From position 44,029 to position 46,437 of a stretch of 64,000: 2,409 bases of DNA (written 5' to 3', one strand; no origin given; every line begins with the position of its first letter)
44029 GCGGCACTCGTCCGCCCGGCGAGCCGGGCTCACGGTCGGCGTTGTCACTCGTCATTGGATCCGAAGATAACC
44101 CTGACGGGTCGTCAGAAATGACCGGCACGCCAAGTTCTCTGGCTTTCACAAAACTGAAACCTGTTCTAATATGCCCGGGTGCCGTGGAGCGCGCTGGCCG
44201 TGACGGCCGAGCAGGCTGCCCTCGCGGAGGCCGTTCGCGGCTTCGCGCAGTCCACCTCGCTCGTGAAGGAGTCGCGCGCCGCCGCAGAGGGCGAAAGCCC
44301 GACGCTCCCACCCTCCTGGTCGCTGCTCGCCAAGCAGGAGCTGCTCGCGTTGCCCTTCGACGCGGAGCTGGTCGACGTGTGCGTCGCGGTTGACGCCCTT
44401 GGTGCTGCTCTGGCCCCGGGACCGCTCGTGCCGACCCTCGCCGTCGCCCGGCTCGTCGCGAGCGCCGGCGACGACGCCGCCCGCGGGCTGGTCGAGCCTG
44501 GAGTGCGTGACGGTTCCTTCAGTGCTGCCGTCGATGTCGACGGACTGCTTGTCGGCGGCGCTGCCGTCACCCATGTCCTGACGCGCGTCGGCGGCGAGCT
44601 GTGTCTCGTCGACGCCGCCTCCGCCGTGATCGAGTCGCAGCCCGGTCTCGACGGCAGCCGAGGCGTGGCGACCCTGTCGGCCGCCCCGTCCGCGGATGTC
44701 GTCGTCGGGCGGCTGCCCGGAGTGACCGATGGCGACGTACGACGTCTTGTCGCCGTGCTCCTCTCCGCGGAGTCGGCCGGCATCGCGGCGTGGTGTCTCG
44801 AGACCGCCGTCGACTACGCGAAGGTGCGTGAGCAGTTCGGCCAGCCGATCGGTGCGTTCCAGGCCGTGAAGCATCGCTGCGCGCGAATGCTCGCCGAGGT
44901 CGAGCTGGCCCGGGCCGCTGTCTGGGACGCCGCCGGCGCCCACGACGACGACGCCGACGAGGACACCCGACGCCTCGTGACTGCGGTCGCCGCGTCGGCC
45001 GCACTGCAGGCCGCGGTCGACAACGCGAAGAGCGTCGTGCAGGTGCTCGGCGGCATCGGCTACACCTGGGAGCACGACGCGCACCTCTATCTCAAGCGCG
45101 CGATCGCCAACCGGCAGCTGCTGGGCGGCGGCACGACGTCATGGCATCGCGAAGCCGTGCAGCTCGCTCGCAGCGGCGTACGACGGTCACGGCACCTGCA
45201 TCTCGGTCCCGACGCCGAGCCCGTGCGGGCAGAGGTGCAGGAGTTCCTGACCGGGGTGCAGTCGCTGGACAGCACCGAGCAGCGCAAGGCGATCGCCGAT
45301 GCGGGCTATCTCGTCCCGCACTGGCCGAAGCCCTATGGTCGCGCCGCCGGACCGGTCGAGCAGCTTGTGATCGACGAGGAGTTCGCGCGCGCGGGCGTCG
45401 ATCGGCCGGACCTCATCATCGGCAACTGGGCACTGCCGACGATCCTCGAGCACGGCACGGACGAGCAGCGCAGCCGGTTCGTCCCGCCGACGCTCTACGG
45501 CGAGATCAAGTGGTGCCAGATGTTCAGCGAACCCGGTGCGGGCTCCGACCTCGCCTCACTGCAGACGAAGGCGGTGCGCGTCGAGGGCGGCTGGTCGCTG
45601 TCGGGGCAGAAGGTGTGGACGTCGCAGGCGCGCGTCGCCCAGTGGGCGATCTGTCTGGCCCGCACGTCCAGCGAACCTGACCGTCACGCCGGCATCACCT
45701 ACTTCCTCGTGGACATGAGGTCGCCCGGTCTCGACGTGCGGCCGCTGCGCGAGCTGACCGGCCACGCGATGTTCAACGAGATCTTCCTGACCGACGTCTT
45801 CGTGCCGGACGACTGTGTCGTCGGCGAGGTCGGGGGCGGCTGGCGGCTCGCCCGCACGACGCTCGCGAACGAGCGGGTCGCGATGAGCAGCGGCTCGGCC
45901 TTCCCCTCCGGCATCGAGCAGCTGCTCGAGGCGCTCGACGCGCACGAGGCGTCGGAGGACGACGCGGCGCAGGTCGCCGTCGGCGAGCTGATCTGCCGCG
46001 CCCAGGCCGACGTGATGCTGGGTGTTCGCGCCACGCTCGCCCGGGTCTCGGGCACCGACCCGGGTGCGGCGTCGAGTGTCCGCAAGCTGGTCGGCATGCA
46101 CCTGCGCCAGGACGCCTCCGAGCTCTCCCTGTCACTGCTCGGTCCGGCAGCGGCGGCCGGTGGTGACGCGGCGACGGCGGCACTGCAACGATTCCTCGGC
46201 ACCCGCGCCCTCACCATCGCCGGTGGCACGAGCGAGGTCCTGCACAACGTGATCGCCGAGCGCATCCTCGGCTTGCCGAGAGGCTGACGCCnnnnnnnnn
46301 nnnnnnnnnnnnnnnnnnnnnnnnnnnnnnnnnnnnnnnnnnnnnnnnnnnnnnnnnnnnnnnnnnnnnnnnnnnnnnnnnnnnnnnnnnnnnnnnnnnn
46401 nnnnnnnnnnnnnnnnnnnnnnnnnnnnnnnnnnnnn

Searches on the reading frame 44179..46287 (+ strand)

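Call 21: search_protein_families(library=pfam, proteins=[window:44179-46287:+], max_evalue=0.00001)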
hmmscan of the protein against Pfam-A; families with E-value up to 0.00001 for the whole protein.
window:44179-46287:+ (702 aa): 3 families
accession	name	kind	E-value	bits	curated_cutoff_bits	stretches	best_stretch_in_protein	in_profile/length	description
PF00441.29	Acyl-CoA_dh_1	-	1.5e-36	126.2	22.4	2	194-327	17-145/150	Acyl-CoA dehydrogenase, C-terminal domain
PF02770.24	Acyl-CoA_dh_M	-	1.1e-20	74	33.3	1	446-539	1-96/97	Acyl-CoA dehydrogenase, middle domain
PF02771.21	Acyl-CoA_dh_N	-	9.2e-13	49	22.9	1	367-442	35-113/113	Acyl-CoA dehydrogenase, N-terminal domain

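Call 40: search_protein_families(library=ncbifam, proteins=[window:44179-46287:+], max_evalue=0.00001)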
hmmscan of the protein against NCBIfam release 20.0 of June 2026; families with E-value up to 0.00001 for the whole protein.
window:44179-46287:+ (702 aa): 18 families
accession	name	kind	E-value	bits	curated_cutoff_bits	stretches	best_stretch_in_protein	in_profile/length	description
TIGR03204.1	pimC_large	equivalog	1.3e-50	172.4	623.85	1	371-699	48-395/395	pimeloyl-CoA dehydrogenase large subunit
NF008997.0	PRK12341.1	equivalog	5.2e-45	154.1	537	2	366-573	40-249/382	acyl-CoA dehydrogenase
NF045552.1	GlutCoADH_Des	equivalog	2.6e-38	132.2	470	2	366-573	40-251/387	glutaryl-CoA dehydrogenase Acd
NF042439.1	SulpropCoADesulf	equivalog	7.7e-37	126.9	600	2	371-552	32-218/379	3-sulfinopropanoyl-CoA desulfinase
NF050027.1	acylCoADhIpdE2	equivalog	1.2e-36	126.8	450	1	62-319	61-300/311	acyl-CoA dehydrogenase IpdE2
NF045652.1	ProlPCPDhRedW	equivalog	1.3e-36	126.3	650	2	420-570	93-244/376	L-prolyl-[peptidyl-carrier protein] dehydrogenase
NF043006.1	CyhCrbnylCoADH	equivalog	1.5e-33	116.3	650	2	372-569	44-244/380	cyclohexane-1-carbonyl-CoA dehydrogenase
TIGR03203.1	pimD_small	equivalog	3.6e-33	115.2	652.7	2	192-327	240-372/378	pimeloyl-CoA dehydrogenase small subunit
NF042972.1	AcrlCoAredClosAcrC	equivalog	2.4e-32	112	640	2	369-571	42-247/378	acryloyl-CoA reductase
NF053553.1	prodigi_MBC_PigA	equivalog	1.4e-30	106.7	500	2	422-586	100-263/381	prodigiosin MBC biosynthesis dehydrogenase PigA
NF002885.1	PRK03354.1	equivalog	1.1e-26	93.8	540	2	418-570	92-243/378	crotonobetainyl-CoA dehydrogenase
NF058590.1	AcCoDHFadEBacil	equivalog_domain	7.6e-20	71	600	1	391-570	82-261/586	acyl-CoA dehydrogenase FadE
TIGR03207.1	cyc_hxne_CoA_dh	equivalog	1.2e-19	70.3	575.35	1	370-555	39-227/372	cyclohexanecarboxyl-CoA dehydrogenase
NF052270.1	Staph_DH_FadE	equivalog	1.8e-19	69.7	600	2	420-545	115-239/400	acyl-CoA dehydrogenase FadE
NF007000.1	PRK09463.1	subfamily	9e-18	64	600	2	423-567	137-298/726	acyl-CoA dehydrogenase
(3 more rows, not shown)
